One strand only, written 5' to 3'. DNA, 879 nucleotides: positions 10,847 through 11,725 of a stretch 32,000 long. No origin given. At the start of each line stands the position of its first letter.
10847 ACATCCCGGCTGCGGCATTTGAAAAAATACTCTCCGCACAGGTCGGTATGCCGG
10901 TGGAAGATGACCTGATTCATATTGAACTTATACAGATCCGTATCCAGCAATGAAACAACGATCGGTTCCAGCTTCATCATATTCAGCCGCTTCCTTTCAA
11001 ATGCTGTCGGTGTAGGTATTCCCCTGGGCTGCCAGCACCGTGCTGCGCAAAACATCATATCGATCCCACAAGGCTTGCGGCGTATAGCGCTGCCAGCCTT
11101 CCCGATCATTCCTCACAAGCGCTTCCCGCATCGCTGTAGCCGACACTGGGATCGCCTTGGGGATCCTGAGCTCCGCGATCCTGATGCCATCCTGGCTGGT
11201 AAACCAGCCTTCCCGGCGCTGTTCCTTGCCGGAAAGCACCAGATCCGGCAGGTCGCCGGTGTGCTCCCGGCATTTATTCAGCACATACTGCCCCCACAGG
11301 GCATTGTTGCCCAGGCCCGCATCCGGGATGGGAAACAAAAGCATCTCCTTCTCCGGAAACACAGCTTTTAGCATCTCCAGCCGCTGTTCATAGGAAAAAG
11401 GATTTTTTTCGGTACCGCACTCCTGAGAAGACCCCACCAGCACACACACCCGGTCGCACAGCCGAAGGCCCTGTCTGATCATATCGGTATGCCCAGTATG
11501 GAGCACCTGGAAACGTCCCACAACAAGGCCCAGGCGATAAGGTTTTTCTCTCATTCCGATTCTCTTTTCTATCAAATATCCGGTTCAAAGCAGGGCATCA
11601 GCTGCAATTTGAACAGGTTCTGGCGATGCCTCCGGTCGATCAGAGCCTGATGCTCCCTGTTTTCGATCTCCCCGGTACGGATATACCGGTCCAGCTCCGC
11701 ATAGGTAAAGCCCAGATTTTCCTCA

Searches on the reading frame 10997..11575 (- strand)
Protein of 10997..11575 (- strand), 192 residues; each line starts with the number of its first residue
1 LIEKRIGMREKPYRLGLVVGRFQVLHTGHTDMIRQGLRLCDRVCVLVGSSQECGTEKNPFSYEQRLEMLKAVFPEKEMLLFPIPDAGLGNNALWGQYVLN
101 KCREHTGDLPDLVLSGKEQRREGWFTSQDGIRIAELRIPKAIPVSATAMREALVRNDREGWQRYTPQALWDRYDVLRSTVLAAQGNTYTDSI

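Call 35: search_protein_families(library=pfam, proteins=[window:10997-11575:-], max_evalue=0.00001)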
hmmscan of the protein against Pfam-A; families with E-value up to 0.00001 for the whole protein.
window:10997-11575:- (192 aa): 1 family
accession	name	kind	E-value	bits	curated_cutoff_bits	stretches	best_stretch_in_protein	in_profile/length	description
PF01467.32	CTP_transf_like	-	3.9e-12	47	21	1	17-76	1-61/133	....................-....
